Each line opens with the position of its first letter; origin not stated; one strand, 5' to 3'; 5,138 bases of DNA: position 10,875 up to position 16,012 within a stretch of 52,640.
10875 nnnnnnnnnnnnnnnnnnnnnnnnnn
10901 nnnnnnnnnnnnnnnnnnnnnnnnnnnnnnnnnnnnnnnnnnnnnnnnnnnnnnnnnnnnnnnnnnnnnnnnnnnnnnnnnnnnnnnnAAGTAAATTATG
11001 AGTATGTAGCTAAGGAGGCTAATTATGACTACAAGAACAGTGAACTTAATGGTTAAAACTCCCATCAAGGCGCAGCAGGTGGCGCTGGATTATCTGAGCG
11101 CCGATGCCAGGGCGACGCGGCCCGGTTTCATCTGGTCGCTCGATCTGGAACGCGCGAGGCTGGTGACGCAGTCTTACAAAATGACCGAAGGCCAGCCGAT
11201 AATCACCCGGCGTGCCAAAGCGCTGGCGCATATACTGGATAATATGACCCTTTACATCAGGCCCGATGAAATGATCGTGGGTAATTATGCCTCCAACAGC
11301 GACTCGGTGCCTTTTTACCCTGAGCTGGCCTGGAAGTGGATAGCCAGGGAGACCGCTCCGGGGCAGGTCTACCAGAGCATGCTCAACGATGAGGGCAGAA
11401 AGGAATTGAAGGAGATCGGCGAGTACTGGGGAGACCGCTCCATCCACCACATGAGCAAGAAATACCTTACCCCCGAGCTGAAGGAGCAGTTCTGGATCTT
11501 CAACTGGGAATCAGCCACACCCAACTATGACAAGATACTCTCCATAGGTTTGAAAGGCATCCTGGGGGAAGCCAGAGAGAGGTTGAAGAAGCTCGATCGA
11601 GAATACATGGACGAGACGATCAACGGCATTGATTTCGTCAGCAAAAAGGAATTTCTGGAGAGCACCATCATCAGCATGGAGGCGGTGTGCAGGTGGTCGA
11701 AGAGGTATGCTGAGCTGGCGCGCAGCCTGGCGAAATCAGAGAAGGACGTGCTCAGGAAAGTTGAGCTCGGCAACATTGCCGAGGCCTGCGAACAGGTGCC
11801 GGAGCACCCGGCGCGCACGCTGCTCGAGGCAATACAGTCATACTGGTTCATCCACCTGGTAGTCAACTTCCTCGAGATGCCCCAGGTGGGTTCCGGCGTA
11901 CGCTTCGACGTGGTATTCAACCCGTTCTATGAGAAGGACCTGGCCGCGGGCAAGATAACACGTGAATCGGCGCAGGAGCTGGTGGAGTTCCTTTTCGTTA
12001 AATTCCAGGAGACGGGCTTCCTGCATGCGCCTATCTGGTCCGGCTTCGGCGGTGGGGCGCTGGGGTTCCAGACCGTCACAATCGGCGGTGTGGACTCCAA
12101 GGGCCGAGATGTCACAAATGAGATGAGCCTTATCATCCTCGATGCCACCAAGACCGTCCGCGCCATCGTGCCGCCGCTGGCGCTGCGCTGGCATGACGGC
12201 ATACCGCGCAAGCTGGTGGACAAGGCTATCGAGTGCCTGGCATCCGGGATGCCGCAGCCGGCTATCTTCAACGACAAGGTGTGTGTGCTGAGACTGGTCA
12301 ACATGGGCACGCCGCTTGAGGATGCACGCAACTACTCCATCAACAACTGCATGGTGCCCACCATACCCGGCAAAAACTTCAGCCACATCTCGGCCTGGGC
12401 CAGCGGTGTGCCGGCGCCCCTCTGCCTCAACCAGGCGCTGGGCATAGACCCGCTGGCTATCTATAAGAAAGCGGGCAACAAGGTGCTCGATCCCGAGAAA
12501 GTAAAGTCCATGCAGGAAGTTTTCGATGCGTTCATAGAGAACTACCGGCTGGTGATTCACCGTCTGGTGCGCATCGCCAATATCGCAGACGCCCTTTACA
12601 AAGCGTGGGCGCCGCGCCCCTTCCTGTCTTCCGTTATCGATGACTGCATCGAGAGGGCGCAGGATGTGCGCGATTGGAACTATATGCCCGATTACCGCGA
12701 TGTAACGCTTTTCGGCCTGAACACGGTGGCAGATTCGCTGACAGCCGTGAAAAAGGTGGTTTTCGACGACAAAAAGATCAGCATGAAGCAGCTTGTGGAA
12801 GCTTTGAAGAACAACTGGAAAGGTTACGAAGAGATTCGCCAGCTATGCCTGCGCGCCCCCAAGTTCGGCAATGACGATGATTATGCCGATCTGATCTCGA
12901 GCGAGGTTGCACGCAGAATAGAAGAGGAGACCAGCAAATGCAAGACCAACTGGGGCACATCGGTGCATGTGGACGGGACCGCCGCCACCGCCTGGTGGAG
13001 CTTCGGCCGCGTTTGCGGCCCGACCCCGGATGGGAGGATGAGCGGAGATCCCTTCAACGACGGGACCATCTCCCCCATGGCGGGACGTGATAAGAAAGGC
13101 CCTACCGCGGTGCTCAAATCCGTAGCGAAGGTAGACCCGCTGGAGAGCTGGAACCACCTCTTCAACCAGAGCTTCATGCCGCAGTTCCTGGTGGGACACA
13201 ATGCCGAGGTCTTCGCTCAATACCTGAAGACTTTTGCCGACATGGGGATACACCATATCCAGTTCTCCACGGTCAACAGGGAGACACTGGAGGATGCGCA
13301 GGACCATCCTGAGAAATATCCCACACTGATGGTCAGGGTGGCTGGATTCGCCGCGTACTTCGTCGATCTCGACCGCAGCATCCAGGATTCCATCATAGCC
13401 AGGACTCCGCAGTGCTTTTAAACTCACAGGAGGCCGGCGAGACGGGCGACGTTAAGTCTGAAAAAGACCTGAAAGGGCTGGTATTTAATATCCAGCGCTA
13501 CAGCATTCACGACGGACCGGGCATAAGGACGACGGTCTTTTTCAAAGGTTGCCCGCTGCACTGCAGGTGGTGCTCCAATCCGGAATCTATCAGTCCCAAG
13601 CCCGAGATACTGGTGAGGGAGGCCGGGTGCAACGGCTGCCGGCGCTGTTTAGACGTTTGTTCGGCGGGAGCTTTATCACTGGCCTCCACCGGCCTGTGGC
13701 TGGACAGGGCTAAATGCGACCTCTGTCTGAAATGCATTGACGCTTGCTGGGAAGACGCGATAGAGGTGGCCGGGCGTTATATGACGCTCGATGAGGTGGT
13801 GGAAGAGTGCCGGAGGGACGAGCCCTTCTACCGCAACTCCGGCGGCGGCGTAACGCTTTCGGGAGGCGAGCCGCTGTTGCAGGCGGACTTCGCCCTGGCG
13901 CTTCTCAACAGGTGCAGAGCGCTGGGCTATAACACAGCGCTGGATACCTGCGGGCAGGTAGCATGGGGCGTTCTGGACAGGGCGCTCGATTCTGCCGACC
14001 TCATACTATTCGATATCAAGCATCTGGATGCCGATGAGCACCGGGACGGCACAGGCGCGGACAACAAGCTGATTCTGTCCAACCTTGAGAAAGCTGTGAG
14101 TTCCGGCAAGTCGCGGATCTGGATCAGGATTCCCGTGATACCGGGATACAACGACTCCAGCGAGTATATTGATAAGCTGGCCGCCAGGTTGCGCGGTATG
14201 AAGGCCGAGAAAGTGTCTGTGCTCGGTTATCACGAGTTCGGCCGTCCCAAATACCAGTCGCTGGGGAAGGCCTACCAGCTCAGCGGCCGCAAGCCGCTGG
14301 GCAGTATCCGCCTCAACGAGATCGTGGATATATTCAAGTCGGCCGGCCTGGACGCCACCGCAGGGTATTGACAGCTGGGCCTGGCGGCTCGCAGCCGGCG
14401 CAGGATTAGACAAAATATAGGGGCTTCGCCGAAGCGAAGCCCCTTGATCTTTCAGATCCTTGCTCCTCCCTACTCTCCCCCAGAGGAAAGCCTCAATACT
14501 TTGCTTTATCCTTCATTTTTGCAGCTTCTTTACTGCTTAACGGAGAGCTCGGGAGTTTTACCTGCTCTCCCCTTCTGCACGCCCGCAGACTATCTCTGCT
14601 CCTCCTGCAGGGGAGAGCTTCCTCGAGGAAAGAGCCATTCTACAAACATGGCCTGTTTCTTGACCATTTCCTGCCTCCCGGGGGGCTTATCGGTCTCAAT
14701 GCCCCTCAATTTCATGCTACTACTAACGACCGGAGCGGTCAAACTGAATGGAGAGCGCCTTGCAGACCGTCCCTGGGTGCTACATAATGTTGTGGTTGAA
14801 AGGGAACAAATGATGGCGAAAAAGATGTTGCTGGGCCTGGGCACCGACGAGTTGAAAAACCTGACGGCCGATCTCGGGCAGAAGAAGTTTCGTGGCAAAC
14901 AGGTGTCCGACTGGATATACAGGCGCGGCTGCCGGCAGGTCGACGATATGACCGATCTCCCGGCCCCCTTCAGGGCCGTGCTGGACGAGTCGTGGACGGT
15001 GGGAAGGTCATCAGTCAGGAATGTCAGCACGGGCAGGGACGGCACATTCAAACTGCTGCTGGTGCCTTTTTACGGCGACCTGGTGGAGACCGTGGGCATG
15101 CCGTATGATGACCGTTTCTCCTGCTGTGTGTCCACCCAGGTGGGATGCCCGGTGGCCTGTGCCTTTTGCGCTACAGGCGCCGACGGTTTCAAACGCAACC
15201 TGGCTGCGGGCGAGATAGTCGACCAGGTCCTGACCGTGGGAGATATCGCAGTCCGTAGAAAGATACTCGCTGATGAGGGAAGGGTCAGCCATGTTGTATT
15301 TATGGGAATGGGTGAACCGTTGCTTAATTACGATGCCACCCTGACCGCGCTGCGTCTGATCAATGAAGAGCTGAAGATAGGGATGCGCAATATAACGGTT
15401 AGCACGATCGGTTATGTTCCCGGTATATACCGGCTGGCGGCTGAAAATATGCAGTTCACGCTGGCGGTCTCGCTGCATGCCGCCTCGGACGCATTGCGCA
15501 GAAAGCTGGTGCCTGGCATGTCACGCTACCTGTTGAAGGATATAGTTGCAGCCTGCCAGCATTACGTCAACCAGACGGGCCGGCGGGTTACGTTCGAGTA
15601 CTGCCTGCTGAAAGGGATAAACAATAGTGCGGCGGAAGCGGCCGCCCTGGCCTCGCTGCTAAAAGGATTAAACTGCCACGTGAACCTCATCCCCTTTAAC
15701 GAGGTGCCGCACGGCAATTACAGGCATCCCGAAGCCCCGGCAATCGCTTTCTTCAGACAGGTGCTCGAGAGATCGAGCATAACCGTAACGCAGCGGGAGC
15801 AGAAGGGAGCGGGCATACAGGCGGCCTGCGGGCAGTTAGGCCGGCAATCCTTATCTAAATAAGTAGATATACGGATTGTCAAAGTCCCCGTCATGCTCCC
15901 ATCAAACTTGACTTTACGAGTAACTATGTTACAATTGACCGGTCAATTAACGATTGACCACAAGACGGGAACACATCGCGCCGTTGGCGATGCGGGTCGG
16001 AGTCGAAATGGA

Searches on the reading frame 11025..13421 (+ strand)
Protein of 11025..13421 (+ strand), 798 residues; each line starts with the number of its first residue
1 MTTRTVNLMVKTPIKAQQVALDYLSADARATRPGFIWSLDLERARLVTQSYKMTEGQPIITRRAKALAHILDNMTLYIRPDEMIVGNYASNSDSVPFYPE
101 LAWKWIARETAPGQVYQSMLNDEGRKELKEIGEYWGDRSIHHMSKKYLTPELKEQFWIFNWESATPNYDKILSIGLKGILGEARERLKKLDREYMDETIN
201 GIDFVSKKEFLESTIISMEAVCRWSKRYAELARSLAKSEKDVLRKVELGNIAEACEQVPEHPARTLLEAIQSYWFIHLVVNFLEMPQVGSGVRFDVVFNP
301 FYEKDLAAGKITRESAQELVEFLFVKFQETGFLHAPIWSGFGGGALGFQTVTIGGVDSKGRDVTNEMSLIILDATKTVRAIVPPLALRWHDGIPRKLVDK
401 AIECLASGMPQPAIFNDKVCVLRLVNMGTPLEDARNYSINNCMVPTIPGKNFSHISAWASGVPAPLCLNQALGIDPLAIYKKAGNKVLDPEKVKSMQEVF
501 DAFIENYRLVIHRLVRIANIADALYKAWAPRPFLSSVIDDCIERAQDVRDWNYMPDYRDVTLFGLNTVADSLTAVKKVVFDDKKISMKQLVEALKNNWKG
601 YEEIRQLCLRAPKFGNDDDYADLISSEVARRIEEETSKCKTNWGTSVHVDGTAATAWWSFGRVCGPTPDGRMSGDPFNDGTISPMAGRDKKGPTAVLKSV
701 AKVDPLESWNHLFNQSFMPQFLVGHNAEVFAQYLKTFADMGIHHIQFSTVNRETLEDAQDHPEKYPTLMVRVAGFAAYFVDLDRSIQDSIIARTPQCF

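Call 3: search_protein_families(library=pfam, proteins=[window:11025-13421:+], max_evalue=0.01)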
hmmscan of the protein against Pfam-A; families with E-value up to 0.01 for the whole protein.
window:11025-13421:+ (798 aa): 2 families
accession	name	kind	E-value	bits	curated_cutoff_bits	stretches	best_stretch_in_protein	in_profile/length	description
PF02901.20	PFL-like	-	5.2e-164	547.8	24.3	1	39-649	21-635/647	Pyruvate formate lyase-like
PF01228.26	Gly_radical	-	5.4e-28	98.1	22.2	1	681-780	4-106/106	Glycine radical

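Call 4: search_protein_families(library=ncbifam, proteins=[window:11025-13421:+], max_evalue=0.01)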
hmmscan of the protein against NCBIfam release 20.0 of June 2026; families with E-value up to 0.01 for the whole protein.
window:11025-13421:+ (798 aa): 12 families
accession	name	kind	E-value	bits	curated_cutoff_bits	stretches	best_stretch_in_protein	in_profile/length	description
TIGR01774.1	PFL2-3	subfamily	4.2e-162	541.2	678.2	1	39-794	20-782/786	formate C-acetyltransferase/glycerol dehydratase family glycyl radical enzyme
NF048011.1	SfplDhtHpsGDes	equivalog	2.7e-150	502.3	1000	1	38-794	39-817/821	(2S)-3-sulfopropanediol dehydratase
NF043068.1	glycl_HYPD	equivalog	1.1e-146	490.1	1100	1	38-797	17-783/784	trans-4-hydroxy-L-proline dehydratase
TIGR04394.1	choline_CutC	equivalog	5e-132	442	1050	1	38-794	18-784/789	choline trimethylamine-lyase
NF007437.0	PRK09983.1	equivalog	5e-131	438.2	1109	1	39-795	19-762/765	formate C-acetyltransferase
NF048009.1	SfplDhtHpfGKleb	equivalog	1.6e-128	430.1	1000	1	37-795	40-821/824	(2S)-3-sulfopropanediol dehydratase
NF033718.1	indole_decarb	equivalog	1.5e-122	410.5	1100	3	113-601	152-646/868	indoleacetate decarboxylase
NF033715.1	glycyl_HPDL_Lrg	equivalog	2.1e-87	293.9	1150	2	167-598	231-678/901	4-hydroxyphenylacetate decarboxylase large subunit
TIGR01255.1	pyr_form_ly_1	equivalog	6.9e-36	124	994.2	1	261-794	231-739/744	formate C-acetyltransferase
NF038360.1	rad_fix_GrcA3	exception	1.5e-17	63.4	158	1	731-794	10-73/78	autonomous glycyl radical cofactor GrcA3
NF008341.1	PRK11127.1-1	equivalog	4.7e-15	55.4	145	1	737-794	18-75/80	autonomous glycyl radical cofactor GrcA2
TIGR04365.1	spare_glycyl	equivalog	2.2e-10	40.9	170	1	740-794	67-121/126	autonomous glycyl radical cofactor GrcA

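Call 34: search_solved_structures(query=window:11025-13418:+, max_evalue=1e-20, show_alignments=1)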
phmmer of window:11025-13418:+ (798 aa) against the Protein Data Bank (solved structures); distinct sequences matched with E-value up to 1e-20: 33.
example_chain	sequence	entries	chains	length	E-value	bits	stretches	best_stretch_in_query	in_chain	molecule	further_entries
1r8w_A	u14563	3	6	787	6.8e-137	461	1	39-795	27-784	glycerol dehydratase | B12-independent glycerol dehydratase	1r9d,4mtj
5i2a_A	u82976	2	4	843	7.8e-132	444.3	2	39-600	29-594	Diol-dehydratase | Diol dehydratase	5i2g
9f3w_A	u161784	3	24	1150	8.2e-124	417.7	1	38-794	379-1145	Choline trimethylamine-lyase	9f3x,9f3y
6vxc_A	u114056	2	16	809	3.2e-121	409.2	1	39-798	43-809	Trans-4-hydroxy-L-proline dehydratase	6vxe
9rco_A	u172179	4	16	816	4.7e-116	392.1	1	40-798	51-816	Glycyl radical protein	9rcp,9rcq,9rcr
5ymr_B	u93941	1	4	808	5.4e-116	391.9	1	39-794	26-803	Formate acetyltransferase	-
6lon_B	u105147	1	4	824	8.4e-111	374.7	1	38-795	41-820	PFL2/glycerol dehydratase family glycyl radical enzyme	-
8yjo_A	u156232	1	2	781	2.5e-110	373.1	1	39-795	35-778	Probable dehydratase PflD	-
4pkc_A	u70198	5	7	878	2.5e-110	373.1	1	40-798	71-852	TutD | benzylsuccinate synthase alpha chain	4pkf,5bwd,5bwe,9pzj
7kq3_A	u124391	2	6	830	5.4e-110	372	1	38-794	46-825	Isethionate sulfite-lyase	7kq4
5a0u_A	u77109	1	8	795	1.4e-109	370.7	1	38-794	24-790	CHOLINE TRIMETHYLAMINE LYASE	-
5a0z_A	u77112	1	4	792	1.4e-109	370.7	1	38-794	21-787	CHOLINE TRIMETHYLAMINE LYASE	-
5kdp_A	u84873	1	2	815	1.8e-109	370.3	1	38-794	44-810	Choline trimethylamine-lyase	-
5faw_A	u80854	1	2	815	2.2e-109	370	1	38-794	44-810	Choline trimethylamine-lyase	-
5fay_A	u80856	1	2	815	2.6e-109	369.8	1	38-794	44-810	Choline trimethylamine-lyase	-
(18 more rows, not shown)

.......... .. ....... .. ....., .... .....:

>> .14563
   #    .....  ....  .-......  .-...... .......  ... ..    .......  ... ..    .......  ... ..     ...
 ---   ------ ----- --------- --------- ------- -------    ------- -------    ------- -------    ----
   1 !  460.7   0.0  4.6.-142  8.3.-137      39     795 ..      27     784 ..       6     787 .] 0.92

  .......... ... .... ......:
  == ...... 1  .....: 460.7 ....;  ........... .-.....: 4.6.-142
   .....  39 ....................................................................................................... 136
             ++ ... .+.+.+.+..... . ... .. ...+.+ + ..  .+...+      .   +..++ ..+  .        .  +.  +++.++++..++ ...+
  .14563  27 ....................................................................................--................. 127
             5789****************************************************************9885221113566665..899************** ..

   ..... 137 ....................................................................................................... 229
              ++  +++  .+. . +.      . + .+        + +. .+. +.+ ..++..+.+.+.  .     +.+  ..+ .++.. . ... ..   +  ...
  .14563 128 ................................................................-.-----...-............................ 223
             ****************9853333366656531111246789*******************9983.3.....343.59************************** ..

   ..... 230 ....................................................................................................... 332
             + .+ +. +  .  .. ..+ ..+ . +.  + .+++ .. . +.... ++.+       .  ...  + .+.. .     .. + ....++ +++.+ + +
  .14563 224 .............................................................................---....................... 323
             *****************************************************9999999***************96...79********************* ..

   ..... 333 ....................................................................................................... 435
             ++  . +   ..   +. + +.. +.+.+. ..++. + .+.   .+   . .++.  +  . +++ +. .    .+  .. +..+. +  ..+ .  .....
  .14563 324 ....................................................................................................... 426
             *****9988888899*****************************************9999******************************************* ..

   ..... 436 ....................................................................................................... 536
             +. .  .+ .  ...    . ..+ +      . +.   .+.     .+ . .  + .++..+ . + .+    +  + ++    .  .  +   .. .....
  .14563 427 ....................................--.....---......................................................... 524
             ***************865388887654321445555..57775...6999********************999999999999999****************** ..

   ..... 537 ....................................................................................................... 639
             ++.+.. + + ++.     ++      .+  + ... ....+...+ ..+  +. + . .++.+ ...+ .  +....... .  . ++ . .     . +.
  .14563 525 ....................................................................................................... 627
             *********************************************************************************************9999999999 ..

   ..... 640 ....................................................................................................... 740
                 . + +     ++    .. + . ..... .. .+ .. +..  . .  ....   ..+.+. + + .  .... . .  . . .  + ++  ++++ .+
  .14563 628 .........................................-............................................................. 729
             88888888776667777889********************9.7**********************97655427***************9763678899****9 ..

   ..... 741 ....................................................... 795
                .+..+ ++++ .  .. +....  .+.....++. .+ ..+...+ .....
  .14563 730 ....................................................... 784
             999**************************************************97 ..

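Call 43: find_related_loci(query=window:11025-13418:+, collection=metagenome_contigs, flank=8000)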
Query window:11025-13418:+ (798 aa) in metagenome_contigs; peptide patterns used: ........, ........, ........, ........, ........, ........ (x = any residue, [..] = any of these).
114 stretches matched a pattern; 56 encode a relative of the query (tblastn E <= 1e-3); 55 distinct loci.
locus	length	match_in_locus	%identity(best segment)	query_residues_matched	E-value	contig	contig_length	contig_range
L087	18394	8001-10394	95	1-798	0e+0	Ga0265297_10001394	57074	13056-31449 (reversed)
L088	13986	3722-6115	94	1-798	0e+0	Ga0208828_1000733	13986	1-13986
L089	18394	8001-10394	94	1-798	0e+0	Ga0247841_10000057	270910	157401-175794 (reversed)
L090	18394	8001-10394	93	1-798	0e+0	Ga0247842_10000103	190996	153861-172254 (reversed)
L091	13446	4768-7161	93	1-798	0e+0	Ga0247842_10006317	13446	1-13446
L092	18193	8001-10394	93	1-798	0e+0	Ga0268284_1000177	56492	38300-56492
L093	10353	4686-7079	93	1-798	0e+0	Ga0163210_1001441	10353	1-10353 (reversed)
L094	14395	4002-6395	93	1-798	0e+0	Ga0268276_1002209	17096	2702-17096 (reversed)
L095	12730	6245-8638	93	1-798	0e+0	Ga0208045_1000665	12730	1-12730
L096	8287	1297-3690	92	1-798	0e+0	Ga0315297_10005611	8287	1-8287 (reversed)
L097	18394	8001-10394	91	1-798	0e+0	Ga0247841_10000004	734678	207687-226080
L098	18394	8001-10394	91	1-798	0e+0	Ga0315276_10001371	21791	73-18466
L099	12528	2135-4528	90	1-798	0e+0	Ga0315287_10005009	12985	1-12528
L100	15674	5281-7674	88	1-798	0e+0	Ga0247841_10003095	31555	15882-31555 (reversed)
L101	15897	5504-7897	94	1-798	0e+0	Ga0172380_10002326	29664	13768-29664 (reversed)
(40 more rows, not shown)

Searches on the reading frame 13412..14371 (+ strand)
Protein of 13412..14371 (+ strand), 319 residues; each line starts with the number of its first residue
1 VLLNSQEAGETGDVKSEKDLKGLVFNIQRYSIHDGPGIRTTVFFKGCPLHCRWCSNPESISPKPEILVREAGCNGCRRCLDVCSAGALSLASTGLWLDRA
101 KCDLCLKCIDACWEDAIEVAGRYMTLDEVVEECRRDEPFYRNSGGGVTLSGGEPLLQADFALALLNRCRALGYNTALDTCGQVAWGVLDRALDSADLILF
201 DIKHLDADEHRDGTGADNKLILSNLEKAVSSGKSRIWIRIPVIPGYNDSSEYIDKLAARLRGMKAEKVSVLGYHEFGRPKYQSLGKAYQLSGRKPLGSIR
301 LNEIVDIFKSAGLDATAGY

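Call 3: search_protein_families(library=pfam, proteins=[window:13412-14371:+], max_evalue=0.01)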
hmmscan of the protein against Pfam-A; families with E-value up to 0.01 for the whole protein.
window:13412-14371:+ (319 aa): 9 families
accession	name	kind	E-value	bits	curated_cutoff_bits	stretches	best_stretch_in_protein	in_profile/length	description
PF04055.27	Radical_SAM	-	4.2e-19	69.8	29.5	1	42-250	2-158/166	Radical SAM superfamily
PF13353.11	Fer4_12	-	4.8e-12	46.8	22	2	34-68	2-36/137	4Fe-4S single cluster domain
PF12837.12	Fer4_6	-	1e-05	25.7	25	1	73-88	9-24/24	4Fe-4S binding domain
PF00037.32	Fer4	-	3.1e-05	24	21.1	0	71-88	6-23/24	4Fe-4S binding domain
PF13484.11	Fer4_16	-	3.3e-05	25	30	0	73-91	2-20/66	4Fe-4S double cluster binding domain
PF13187.11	Fer4_9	-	5e-05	23.7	27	1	73-117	2-52/52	4Fe-4S dicluster domain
PF12838.12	Fer4_7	-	0.0014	19.5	27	0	73-91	2-20/52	4Fe-4S dicluster domain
PF14697.11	Fer4_21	-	0.002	18.7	35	0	47-84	14-52/59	4Fe-4S dicluster domain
PF13237.11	Fer4_10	-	0.0044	17.4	25.5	0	96-134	3-43/53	4Fe-4S dicluster domain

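Call 4: search_protein_families(library=ncbifam, proteins=[window:13412-14371:+], max_evalue=0.01)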
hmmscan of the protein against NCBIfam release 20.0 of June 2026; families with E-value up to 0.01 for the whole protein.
window:13412-14371:+ (319 aa): 45 families (the best 25 are shown)
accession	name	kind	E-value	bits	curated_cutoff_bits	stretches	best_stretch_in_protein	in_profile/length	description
TIGR02494.1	PFLE_PFLC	subfamily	3.7e-103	344.8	174.35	1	24-311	1-292/293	glycyl-radical enzyme activating protein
NF043069.1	T4HPD_activ_SAM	equivalog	3.4e-97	325.4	425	1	22-314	2-294/299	trans-4-hydroxy-L-proline dehydratase activase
NF048010.1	SfplDhtActHpsHDes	equivalog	2.9e-96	321.8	430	1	18-303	2-293/298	(2S)-3-sulfopropanediol dehydratase activating enzyme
NF033719.1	ind_deCO2_activ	equivalog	3.4e-85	286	425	1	22-313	1-298/302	indoleacetate decarboxylase activase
TIGR04395.1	cutC_activ_rSAM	equivalog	4.4e-85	285.7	360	1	21-314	4-303/309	choline TMA-lyase-activating enzyme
NF033717.2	HPDL_rSAM_activ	equivalog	1.2e-81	274.4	420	1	20-314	2-302/311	4-hydroxyphenylacetate decarboxylase activase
TIGR04003.1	rSAM_BssD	equivalog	2.5e-76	256.9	496.45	1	23-315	2-303/314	[benzylsuccinate synthase]-activating enzyme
NF048008.1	SfplDhtActHpfHKleb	equivalog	2e-75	253.9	500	1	24-316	2-304/308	(2S)-3-sulfopropanediol dehydratase activating enzyme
NF007483.0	PRK10076.1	equivalog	2.4e-72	243.6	326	2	101-318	75-291/292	[formate-C-acetyltransferase]-activating enzyme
TIGR02493.1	PFLA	equivalog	7.1e-58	195.7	231.75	2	108-310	29-234/235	pyruvate formate-lyase-activating protein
NF008356.0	PRK11145.1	equivalog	5.4e-46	156.9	375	2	114-313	40-242/246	pyruvate formate lyase 1-activating protein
TIGR04041.1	activase_YjjW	hypoth_equivalog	2e-45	155.4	250.2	1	22-277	2-242/276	YjjW family glycine radical enzyme activase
TIGR02495.1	NrdG2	equivalog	2.3e-16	59.7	131.15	2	123-264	46-184/193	anaerobic ribonucleoside-triphosphate reductase activating protein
TIGR02491.1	NrdG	equivalog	1.5e-09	38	126.1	1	26-63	4-41/154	anaerobic ribonucleoside-triphosphate reductase activating protein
TIGR04349.1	rSAM_QueE_gams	hypoth_equivalog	2.6e-07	30.5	300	1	119-209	43-122/210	7-carboxy-7-deazaguanine synthase QueE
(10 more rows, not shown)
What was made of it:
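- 13412..14371 (+): GRE-activating radical SAM enzyme. TIGR02494, 345 bits, above cut-off (call 4)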

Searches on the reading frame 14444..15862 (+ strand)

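Call 3: search_protein_families(library=pfam, proteins=[window:14444-15862:+], max_evalue=0.01)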
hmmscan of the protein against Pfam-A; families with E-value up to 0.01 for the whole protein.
window:14444-15862:+ (472 aa): 2 families
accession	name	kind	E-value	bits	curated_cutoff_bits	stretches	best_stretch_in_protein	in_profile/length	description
PF04055.27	Radical_SAM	-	1.6e-15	58.2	29.5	1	230-398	2-160/166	Radical SAM superfamily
PF21016.3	RlmN_N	-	2.7e-14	53.1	24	1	129-183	3-57/60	Ribosomal RNA large subunit methyltransferase N-terminal domain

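Call 4: search_protein_families(library=ncbifam, proteins=[window:14444-15862:+], max_evalue=0.01)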
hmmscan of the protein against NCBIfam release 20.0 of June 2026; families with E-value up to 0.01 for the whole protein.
window:14444-15862:+ (472 aa): 12 families
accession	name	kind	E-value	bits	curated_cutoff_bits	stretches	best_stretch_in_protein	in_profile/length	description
TIGR00048.1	rRNA_mod_RlmN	equivalog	3.6e-110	368.3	290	1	126-467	6-344/355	dual-specificity RNA methyltransferase RlmN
NF011031.0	PRK14461.1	equivalog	4.1e-86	289.3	601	1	124-468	5-364/372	ribosomal RNA large subunit methyltransferase N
NF008396.0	PRK11194.1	equivalog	6.1e-80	268.9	633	1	122-466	8-354/379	dual-specificity RNA methyltransferase RlmN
NF000424.4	CfrAB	exception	1.5e-64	218.5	530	1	136-465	6-336/338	Cfr family 23S rRNA (adenine(2503)-C(8))-methyltransferase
TIGR04432.1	rSAM_Cfr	equivalog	1.6e-64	218.3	550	1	136-466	8-339/341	Cfr family 23S rRNA (adenine(2503)-C(8))-methyltransferase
NF011024.0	PRK14453.1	equivalog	1.1e-63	215.6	468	1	136-466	10-341/348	23S rRNA (adenine(2503)-C(8))-methyltransferase Cfr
NF011040.0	PRK14470.1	equivalog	4.2e-60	204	441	1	132-466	4-332/338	ribosomal RNA large subunit methyltransferase N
NF011034.0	PRK14464.1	equivalog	4.3e-58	196.7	422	1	170-466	42-327/348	RNA methyltransferase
TIGR04043.1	rSAM_MSMEG_0568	hypoth_equivalog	4e-08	32.6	303.7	1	339-468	219-347/354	MSMEG_0568 family radical SAM protein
NF043069.1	T4HPD_activ_SAM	equivalog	0.0034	16.8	425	1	257-427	98-262/299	trans-4-hydroxy-L-proline dehydratase activase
TIGR04038.1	tatD_link_rSAM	subfamily_domain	0.0052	16.6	129.7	1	234-330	17-104/192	TatD family nuclease-associated radical SAM protein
TIGR02494.1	PFLE_PFLC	subfamily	0.0071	15.6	174.35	0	287-428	129-264/293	glycyl-radical enzyme activating protein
